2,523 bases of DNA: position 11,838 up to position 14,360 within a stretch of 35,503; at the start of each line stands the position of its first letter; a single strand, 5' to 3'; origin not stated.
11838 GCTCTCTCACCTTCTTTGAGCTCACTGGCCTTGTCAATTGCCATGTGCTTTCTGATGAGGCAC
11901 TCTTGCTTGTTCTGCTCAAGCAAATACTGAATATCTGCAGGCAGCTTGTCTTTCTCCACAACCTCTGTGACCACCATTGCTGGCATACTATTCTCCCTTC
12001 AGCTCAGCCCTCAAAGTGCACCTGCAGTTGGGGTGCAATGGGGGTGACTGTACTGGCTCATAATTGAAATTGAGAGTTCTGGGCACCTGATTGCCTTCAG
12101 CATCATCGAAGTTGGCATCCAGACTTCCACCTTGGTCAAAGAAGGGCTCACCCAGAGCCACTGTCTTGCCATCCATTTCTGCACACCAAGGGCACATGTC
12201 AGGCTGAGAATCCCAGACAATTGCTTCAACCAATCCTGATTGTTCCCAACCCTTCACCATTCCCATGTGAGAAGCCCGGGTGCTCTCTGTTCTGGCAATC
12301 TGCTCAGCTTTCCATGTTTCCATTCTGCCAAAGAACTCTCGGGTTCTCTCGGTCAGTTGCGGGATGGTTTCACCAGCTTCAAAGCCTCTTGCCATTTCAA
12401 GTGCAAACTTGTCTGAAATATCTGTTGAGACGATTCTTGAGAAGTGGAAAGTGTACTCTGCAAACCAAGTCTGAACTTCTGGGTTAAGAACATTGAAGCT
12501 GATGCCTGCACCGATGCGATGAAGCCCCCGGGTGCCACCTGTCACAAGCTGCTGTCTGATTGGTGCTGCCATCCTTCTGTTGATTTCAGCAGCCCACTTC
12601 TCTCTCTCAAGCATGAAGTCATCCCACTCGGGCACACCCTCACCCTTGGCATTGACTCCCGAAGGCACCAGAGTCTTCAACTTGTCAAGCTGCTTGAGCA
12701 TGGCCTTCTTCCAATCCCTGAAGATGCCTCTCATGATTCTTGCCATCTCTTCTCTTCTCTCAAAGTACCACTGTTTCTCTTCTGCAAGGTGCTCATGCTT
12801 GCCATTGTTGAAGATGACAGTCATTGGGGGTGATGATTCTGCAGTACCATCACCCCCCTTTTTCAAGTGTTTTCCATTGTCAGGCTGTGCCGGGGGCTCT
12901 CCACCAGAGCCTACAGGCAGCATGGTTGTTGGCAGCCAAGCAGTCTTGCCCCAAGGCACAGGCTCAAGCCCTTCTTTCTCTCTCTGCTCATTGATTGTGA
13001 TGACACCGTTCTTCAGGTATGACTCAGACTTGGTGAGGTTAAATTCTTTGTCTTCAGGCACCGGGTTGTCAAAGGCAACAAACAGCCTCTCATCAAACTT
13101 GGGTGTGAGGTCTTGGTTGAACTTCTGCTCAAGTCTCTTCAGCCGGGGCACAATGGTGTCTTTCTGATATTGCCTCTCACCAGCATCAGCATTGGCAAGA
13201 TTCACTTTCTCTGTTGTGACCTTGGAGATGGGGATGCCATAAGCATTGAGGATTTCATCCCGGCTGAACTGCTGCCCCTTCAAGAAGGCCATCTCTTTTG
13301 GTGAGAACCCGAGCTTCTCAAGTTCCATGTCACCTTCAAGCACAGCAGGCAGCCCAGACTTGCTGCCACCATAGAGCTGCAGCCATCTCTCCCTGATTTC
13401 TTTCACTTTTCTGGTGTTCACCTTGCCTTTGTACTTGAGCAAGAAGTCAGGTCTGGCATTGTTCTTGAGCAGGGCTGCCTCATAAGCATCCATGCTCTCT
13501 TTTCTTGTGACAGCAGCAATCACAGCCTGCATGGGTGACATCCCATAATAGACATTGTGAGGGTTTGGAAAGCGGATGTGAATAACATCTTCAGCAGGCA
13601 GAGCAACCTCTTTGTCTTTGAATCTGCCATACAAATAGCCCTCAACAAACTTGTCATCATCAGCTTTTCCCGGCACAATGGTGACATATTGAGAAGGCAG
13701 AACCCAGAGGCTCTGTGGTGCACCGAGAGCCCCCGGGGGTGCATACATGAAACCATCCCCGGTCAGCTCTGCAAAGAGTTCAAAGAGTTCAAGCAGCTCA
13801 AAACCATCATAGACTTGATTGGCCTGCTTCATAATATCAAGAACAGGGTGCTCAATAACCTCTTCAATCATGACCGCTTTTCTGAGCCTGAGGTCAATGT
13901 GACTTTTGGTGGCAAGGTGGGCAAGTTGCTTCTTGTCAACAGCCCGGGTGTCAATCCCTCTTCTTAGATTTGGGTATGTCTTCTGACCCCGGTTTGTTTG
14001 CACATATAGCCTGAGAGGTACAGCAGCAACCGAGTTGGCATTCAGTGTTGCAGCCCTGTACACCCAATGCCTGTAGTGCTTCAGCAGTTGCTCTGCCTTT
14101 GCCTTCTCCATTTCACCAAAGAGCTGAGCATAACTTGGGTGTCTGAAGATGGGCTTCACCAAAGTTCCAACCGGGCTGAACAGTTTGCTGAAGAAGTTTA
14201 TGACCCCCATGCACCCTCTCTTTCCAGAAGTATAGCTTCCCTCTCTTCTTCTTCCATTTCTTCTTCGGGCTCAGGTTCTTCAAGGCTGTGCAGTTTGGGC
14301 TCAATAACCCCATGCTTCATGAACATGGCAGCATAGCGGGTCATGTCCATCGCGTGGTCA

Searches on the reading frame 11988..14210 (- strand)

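Call 53: search_protein_families(library=phrogs, proteins=[window:11988-14210:-], max_evalue=0.001)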
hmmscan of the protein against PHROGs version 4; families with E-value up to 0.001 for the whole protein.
window:11988-14210:- (740 aa): 15 families
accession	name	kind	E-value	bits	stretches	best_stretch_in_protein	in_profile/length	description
phrog_2662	-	head and packaging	2.3e-98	331.6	1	70-737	58-709/717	portal protein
phrog_12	-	head and packaging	2.6e-61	209.5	1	48-495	94-485/646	portal protein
phrog_5929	-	head and packaging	4e-26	92.7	1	242-450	6-219/228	portal protein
phrog_2468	-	head and packaging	6.4e-17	63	1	488-691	31-243/303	head morphogenesis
phrog_6577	-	unknown function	5.8e-16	59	1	579-736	96-229/1066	-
phrog_595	-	head and packaging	4.2e-13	50.5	1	600-735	187-296/513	head maturation protease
phrog_115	-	head and packaging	4.3e-13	50.3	1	605-739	213-320/665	minor head protein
phrog_4728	-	head and packaging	3.7e-12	46.8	1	609-734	195-297/591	head morphogenesis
phrog_3517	-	head and packaging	6.4e-12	46.4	1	605-698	203-306/371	head morphogenesis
phrog_2271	-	head and packaging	9.6e-11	41.1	1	201-426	168-394/859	portal protein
phrog_19443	-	head and packaging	2.7e-07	30.4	1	631-737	200-285/579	minor head protein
phrog_241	-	head and packaging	7.3e-06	26.3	1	655-739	218-276/679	head morphogenesis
phrog_1657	-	head and packaging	1.7e-05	25.3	0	615-681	198-269/337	head morphogenesis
phrog_7625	-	head and packaging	0.00012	22.1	0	719-735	231-247/504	head morphogenesis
phrog_31050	-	unknown function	0.00018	22.2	1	665-733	128-188/193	-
